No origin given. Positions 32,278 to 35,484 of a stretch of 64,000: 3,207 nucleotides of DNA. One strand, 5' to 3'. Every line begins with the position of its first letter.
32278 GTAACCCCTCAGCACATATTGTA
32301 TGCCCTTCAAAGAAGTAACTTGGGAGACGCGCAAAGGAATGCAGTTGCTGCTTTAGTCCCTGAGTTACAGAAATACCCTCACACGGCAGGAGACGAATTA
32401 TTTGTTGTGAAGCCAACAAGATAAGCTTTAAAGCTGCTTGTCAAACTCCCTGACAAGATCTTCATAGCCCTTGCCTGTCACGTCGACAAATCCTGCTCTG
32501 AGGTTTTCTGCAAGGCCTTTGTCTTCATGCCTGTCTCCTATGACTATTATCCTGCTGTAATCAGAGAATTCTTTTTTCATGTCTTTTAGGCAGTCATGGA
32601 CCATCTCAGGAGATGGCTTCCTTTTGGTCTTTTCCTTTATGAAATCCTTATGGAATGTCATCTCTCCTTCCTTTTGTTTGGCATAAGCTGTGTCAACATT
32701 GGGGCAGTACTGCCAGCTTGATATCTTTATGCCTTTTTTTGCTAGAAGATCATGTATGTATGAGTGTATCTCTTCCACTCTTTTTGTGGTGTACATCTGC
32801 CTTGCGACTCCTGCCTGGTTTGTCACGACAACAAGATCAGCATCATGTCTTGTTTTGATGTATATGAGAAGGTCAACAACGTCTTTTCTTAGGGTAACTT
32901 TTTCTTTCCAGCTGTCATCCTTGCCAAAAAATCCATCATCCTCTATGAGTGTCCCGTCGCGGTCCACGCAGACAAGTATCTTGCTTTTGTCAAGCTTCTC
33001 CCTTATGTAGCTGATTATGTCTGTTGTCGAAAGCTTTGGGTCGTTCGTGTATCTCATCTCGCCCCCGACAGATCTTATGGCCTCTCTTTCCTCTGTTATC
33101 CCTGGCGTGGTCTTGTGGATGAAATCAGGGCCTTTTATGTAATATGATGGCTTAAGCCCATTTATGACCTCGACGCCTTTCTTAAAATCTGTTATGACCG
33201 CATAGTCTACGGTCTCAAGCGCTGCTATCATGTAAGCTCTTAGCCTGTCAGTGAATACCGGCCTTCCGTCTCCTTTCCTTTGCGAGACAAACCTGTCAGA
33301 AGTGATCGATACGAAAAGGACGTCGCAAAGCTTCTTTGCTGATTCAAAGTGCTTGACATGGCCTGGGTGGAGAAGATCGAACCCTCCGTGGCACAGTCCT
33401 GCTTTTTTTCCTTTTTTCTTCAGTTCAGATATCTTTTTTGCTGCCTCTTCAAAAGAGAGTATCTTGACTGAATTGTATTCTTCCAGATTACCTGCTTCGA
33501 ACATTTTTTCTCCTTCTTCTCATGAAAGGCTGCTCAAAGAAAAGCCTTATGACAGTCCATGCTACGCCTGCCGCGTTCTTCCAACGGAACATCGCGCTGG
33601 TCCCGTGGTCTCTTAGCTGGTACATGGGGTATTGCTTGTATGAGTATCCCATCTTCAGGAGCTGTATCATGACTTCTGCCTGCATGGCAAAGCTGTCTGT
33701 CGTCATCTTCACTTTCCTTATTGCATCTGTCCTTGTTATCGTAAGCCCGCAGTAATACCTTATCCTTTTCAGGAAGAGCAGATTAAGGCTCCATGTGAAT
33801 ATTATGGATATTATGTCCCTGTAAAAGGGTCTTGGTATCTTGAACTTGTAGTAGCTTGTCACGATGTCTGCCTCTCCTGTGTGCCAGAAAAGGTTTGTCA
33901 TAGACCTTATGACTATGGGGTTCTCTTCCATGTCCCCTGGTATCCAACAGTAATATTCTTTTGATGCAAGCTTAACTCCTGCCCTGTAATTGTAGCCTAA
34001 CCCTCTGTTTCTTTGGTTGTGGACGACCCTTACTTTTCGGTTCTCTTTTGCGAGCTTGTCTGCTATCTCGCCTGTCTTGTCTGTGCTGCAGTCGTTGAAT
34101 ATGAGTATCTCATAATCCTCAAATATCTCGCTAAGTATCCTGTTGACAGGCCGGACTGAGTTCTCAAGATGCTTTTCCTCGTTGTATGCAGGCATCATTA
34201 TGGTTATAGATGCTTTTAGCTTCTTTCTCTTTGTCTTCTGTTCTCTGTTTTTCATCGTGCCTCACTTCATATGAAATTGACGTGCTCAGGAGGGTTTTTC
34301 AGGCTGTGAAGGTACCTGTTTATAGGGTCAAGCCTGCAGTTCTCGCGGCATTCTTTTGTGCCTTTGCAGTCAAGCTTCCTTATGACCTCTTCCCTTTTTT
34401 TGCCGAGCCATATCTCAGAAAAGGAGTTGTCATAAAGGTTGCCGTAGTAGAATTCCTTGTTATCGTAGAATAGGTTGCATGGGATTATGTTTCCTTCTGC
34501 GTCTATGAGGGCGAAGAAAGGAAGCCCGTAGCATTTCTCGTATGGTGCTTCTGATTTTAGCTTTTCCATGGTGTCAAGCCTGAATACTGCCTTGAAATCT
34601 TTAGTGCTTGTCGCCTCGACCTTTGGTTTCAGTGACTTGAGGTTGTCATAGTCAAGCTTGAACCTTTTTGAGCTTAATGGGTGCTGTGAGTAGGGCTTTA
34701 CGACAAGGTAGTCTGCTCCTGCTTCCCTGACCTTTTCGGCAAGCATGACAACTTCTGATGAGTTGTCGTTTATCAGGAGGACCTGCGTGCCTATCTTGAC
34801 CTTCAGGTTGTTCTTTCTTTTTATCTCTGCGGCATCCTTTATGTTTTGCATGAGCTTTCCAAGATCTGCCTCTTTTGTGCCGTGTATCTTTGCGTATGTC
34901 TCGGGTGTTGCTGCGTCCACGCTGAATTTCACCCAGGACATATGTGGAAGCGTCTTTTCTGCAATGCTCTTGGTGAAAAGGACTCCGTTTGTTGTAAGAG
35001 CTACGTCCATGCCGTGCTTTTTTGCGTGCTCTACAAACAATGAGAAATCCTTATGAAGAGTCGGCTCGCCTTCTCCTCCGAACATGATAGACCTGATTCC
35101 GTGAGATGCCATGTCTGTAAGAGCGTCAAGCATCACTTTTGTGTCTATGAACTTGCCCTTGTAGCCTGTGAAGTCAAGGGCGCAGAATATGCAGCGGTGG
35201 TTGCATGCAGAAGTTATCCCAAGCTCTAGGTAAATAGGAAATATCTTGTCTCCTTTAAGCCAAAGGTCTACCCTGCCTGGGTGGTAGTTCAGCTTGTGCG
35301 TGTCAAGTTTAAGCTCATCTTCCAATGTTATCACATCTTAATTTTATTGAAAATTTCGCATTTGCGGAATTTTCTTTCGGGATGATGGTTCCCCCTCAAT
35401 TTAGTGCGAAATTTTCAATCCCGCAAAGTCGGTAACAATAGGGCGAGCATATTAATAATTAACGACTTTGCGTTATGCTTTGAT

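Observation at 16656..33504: Complete nucleotide-heptose pathway plus GT9 heptosyltransferase and transketolase in an archaeal glycan island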

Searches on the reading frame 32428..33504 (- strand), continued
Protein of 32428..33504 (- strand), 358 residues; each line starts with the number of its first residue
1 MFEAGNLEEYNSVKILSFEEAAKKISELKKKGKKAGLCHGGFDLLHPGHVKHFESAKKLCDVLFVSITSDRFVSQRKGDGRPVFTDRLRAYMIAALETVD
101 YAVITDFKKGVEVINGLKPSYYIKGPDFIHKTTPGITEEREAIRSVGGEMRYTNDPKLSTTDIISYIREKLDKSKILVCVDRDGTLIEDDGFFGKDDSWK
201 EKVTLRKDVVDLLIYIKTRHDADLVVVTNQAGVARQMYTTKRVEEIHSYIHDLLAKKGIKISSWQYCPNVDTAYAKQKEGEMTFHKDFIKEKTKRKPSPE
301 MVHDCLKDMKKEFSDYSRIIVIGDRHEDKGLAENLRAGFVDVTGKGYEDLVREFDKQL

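Call 83: fold_search(model_id=the predicted structure, library=pdb)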
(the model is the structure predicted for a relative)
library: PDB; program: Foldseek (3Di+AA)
matches with E <= 10: 1432; with E <= 0.001: 173
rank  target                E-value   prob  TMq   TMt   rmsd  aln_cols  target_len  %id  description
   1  5xf2_B                1.6e-12  1.00  0.37  0.78   3.7       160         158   31  Crystal structure of SeMet-HldC from Burkholderia pseudomallei (released 2017-07-19)
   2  5xf2_E                3.0e-11  1.00  0.34  0.80   2.7       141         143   31  Crystal structure of SeMet-HldC from Burkholderia pseudomallei (released 2017-07-19)
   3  5xf2_A                3.8e-11  1.00  0.34  0.80   2.6       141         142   31  Crystal structure of SeMet-HldC from Burkholderia pseudomallei (released 2017-07-19)
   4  3elb                  6.1e-11  1.00  0.32  0.37  19.9       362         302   15  Human CTP: Phosphoethanolamine Cytidylyltransferase in complex with CMP (released 2008-10-21)
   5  4xsv                  2.5e-10  1.00  0.32  0.37  19.7       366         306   15  Human CTP: Phosphoethanolamine Cytidylyltransferase in complex with CTP (released 2016-03-16)
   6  3l8e_B                2.8e-09  1.00  0.38  0.69   4.5       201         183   23  Crystal Structure of apo form of D,D-heptose 1.7-bisphosphate phosphatase from E. Coli (released 2010-02-02)
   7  3l8e_A                3.0e-09  1.00  0.39  0.70   4.6       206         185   23  Crystal Structure of apo form of D,D-heptose 1.7-bisphosphate phosphatase from E. Coli (released 2010-02-02)
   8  2gmw_B                3.8e-09  1.00  0.38  0.70   5.0       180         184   22  Crystal Structure of D,D-heptose 1.7-bisphosphate phosphatase from E. Coli. (released 2007-04-10)
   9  2gmw_A                6.1e-09  1.00  0.35  0.65   5.4       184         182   23  Crystal Structure of D,D-heptose 1.7-bisphosphate phosphatase from E. Coli. (released 2007-04-10)
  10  3l8h_A                1.2e-08  1.00  0.36  0.69   4.7       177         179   21  Crystal Structure of D,D-heptose 1.7-bisphosphate phosphatase from B. bronchiseptica complexed with magnesium and phos (released 2010-02-02)
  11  2fpr_A                3.6e-08  1.00  0.37  0.79   3.6       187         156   23  Crystal structure the N-terminal domain of E. coli HisB. Apo Mg model. (released 2006-09-05)
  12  2fps_A                6.2e-08  1.00  0.36  0.77   4.3       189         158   23  Crystal structure of the N-terminal domain of E.coli HisB- Apo Ca model. (released 2006-09-05)
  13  2o2x                  1.2e-07  1.00  0.38  0.63   4.3       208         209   20  Crystal structure of a putative had-like phosphatase (mll2559) from mesorhizobium loti at 1.50 A resolution (released 2006-12-19)
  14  5x3d                  2.6e-07  1.00  0.31  0.80   2.8       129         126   19  Crystal structure of HEP-CMP-bound form of cytidylyltransferase (CyTase) domain of Fom1 from Streptomyces wedmorensis (released 2017-09-13)
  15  3glv_A                8.1e-07  1.00  0.29  0.77   3.5       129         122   24  Crystal structure of the lipopolysaccharide core biosynthesis protein from Thermoplasma volcanium GSS1 (released 2009-05-12)
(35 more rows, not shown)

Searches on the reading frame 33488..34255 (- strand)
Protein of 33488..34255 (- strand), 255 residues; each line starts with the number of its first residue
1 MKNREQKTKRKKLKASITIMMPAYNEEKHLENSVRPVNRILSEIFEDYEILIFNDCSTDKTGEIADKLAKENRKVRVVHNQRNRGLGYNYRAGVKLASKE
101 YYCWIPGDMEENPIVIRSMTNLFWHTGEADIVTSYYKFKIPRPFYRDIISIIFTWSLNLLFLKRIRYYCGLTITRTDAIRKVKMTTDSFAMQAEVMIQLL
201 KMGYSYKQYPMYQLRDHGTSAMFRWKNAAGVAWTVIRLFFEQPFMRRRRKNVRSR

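Call 4: search_protein_families(library=pfam, proteins=[window:33488-34255:-], max_evalue=0.001)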
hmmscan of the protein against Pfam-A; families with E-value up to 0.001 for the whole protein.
window:33488-34255:- (255 aa): 1 family
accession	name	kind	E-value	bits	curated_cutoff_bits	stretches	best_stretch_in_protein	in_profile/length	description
PF00535.33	Glycos_transf_2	-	1.6e-24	87.2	23.3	1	18-161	1-138/168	Glycosyl transferase family 2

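Call 35: search_solved_structures(query=window:33488-34255:-, max_evalue=0.001, show_alignments=0)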
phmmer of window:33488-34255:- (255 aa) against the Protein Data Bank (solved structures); distinct sequences matched with E-value up to 0.001: 16.
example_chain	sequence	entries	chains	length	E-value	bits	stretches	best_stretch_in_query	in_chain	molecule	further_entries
5mlz_A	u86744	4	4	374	1.5e-10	44.2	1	16-198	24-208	Dolichol monophosphate mannose synthase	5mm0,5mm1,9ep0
5hea_A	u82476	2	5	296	4.7e-10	42.5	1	17-114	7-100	Putative glycosyltransferase (GalT1)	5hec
6p61_A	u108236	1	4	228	6.3e-10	42.1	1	13-122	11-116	Glycosyltransferase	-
3bcv_A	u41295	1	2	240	1.6e-09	40.8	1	16-110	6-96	Putative glycosyltransferase protein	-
5eke_A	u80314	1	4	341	2.3e-09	40.3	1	16-132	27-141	Uncharacterized glycosyltransferase sll0501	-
5ekp_C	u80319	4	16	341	2.3e-09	40.3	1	16-132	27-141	Uncharacterized glycosyltransferase sll0501 | Glycosyltransferase sll0501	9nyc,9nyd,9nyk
9nye_A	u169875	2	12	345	2.3e-09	40.2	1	16-132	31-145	Glycosyltransferase sll0501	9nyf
2z87_A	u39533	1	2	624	2.4e-09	40.2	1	14-105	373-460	Chondroitin synthase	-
2z86_A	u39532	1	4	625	2.4e-09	40.2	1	14-105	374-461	Chondroitin synthase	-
8vh7_A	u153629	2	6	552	2.4e-05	27.1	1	16-95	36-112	Heparosan synthase B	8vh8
8viw_A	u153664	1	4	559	2.5e-05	27.1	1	16-95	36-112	Heparosan synthase B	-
5tze_C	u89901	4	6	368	9.6e-05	25.1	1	18-114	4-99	Glycosyl transferase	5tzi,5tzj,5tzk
5tz8_A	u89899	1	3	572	0.00014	24.6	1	18-113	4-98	Glycosyl transferase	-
9bhc_C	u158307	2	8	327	0.00028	23.6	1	16-114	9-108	Undecaprenyl-phosphate 4-deoxy-4-formamido-L-arabinose transferase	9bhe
9hwj_A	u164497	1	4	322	0.0003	23.5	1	16-113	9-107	Undecaprenyl-phosphate 4-deoxy-4-formamido-L-arabinose transferase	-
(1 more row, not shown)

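Call 53: search_protein_families(library=ncbifam, proteins=[window:33488-34255:-], max_evalue=0.00001)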
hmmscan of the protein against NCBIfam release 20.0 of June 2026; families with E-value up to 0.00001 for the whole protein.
window:33488-34255:- (255 aa): 11 families
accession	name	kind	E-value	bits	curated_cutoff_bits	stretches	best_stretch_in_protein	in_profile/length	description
TIGR03937.1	PgaC_IcaA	equivalog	1.1e-19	70.7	422.3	1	5-125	35-152/407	poly-beta-1,6-N-acetyl-D-glucosamine synthase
NF047588.1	GlcsyltransPgfSStrep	equivalog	1.2e-13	51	500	1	17-124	3-111/308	glycosyltransferase PgfS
NF047683.1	TeichurnBiosyTuaG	equivalog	8.5e-13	48.5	400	1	13-108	4-96/252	teichuronic acid biosynthesis protein TuaG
NF007482.0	PRK10073.1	equivalog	1.5e-11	43.9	423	1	14-113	5-100/334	glycosyltransferase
NF053739.1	GlytfEpsEBac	equivalog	1.1e-09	37.6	450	1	17-107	3-91/265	glycosyltransferase EpsE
NF050050.1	ProtGlycPglI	equivalog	3.1e-09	36.6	500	1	15-108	2-93/306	GalNAc(5)-diNAcBac-PP-undecaprenol beta-1,3-glucosyltransferase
TIGR04283.1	glyco_like_mftF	equivalog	2.6e-08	33.7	182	1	17-155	1-127/221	TIGR04283 family arsenosugar biosynthesis glycosyltransferase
TIGR04182.1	glyco_TIGR04182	equivalog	1.5e-06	27.8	325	1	17-221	2-199/293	S-layer glycoprotein N-glycosyltransferase AglJ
NF007986.1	PRK10714.1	equivalog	1.5e-06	27.5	529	1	16-114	7-106/316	undecaprenyl-phosphate 4-deoxy-4-formamido-L-arabinose transferase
NF010496.0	PRK13915.1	equivalog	2.3e-06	26.9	262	1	9-137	25-156/307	glucosyl-3-phosphoglycerate synthase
NF007453.0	PRK10018.1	equivalog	4.6e-06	26.5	382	1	15-113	6-101/280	colanic acid biosynthesis glycosyltransferase WcaA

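Call 78: search_solved_structures(query=A3, max_evalue=0.00001, show_alignments=0)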
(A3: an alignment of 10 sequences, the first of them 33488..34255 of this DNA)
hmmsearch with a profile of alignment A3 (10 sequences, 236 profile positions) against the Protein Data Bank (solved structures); distinct sequences matched with E-value up to 0.00001: 22.
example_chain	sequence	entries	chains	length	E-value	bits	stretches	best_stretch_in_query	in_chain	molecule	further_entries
2z87_A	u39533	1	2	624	9.1e-22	80.8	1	7-140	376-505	Chondroitin synthase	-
2z86_A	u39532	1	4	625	9.1e-22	80.8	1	7-140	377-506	Chondroitin synthase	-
3bcv_A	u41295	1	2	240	3.3e-17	65.9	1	6-104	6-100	Putative glycosyltransferase protein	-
5hea_A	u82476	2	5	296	1.2e-15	60.8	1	6-106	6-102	Putative glycosyltransferase (GalT1)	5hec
6p61_A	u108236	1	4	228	2e-15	60.1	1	1-106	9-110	Glycosyltransferase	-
5mlz_A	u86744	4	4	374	8.1e-15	58.1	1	6-141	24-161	Dolichol monophosphate mannose synthase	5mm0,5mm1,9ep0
5eke_A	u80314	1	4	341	9.4e-15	57.9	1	7-144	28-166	Uncharacterized glycosyltransferase sll0501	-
5ekp_C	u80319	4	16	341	9.4e-15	57.9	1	7-144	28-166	Uncharacterized glycosyltransferase sll0501 | Glycosyltransferase sll0501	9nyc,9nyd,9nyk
9nye_A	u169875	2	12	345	9.7e-15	57.8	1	7-144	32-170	Glycosyltransferase sll0501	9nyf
9hwj_A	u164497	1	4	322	9.4e-14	54.6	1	5-155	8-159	Undecaprenyl-phosphate 4-deoxy-4-formamido-L-arabinose transferase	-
3l7j_A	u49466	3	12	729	1.5e-12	50.7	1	7-130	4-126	Teichoic acid biosynthesis protein F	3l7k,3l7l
3l7m_A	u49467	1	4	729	1.5e-12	50.7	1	7-130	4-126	Teichoic acid biosynthesis protein F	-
3l7i_A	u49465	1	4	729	1.5e-12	50.7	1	7-130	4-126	Teichoic acid biosynthesis protein F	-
6h1j_A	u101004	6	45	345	3.2e-11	46.3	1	5-182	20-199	Probable ss-1,3-N-acetylglucosaminyltransferase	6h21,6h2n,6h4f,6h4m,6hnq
9bhc_C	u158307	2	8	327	8.1e-11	45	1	5-140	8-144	Undecaprenyl-phosphate 4-deoxy-4-formamido-L-arabinose transferase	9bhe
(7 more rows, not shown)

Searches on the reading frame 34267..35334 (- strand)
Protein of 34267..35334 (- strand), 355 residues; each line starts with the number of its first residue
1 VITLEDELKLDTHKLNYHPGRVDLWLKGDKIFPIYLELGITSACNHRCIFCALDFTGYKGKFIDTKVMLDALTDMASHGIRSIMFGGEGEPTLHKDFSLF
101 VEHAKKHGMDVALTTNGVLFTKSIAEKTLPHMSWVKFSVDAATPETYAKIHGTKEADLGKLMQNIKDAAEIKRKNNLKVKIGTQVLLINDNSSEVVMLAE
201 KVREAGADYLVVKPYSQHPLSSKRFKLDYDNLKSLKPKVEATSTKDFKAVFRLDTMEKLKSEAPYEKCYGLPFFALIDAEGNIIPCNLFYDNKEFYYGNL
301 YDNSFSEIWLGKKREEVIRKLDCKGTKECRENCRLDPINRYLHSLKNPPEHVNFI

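Call 4: search_protein_families(library=pfam, proteins=[window:34267-35334:-], max_evalue=0.001)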
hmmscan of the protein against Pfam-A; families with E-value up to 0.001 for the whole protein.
window:34267-35334:- (355 aa): 2 families
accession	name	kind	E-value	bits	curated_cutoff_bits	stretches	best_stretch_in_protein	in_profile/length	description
PF04055.27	Radical_SAM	-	3.1e-20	73.5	29.5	1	40-200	3-164/166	Radical SAM superfamily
PF13186.11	SPASM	-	4.4e-08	33.7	21.5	1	274-333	7-66/67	Iron-sulfur cluster-binding domain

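Call 53: search_protein_families(library=ncbifam, proteins=[window:34267-35334:-], max_evalue=0.00001)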
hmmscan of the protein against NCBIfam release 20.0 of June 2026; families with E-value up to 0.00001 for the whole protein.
window:34267-35334:- (355 aa): 42 families (the best 25 are shown)
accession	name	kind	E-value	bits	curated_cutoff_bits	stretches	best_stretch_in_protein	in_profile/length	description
TIGR04317.1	W_rSAM_matur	equivalog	4.6e-29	101.6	380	1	36-298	6-268/349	tungsten cofactor oxidoreductase radical SAM maturase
NF038283.1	viperin_w_prok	equivalog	5.3e-22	78.3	180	1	40-191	8-168/281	viperin family antiviral radical SAM protein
TIGR02666.1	moaA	equivalog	1.1e-20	73.9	284.05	1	35-208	11-186/336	GTP 3',8-cyclase MoaA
TIGR02668.1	moaA_archaeal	equivalog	5.1e-20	71.7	325.25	1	37-243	13-214/303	GTP 3',8-cyclase MoaA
TIGR04311.1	rSAM_Geo_metal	subfamily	6.3e-20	71.6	400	1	32-233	1-208/423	radical SAM/SPASM family putative metalloenzyme maturase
NF001199.0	PRK00164.2-1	equivalog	2.8e-18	66.1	231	1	36-225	14-198/308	GTP 3',8-cyclase MoaA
NF047865.1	rSAM_PapB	equivalog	1.8e-15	57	340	1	36-336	5-309/330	PapB family radical SAM/SPASM ranthipeptide maturase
NF045574.1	sacti_mat_StsB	exception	3.4e-15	55.8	625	1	39-309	101-360/466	StsB family radical SAM/SPASM domain sactipeptide maturase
TIGR03962.1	mycofact_rSAM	equivalog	5.2e-15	55.5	265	1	33-326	11-299/339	mycofactocin radical SAM maturase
TIGR04054.1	rSAM_NirJ1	equivalog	3.8e-14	52.1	650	1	40-182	42-183/387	putative heme d1 biosynthesis radical SAM protein NirJ1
TIGR04546.1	rSAM_ahbC_deAc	equivalog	7.2e-14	51.4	650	1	39-200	44-198/390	12,18-didecarboxysiroheme deacetylase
TIGR04321.1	spiroSPASM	subfamily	8.1e-14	51.2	250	1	32-204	229-407/510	spiro-SPASM protein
TIGR04051.1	rSAM_NirJ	equivalog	3e-13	49.5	515.45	1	43-209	11-170/354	heme d1 biosynthesis radical SAM protein NirJ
TIGR04055.1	rSAM_NirJ2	equivalog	3.1e-13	50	500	1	40-326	6-290/326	putative heme d1 biosynthesis radical SAM protein NirJ2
TIGR04545.1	rSAM_ahbD_hemeb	equivalog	6e-13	48.9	500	1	40-321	6-298/339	heme b synthase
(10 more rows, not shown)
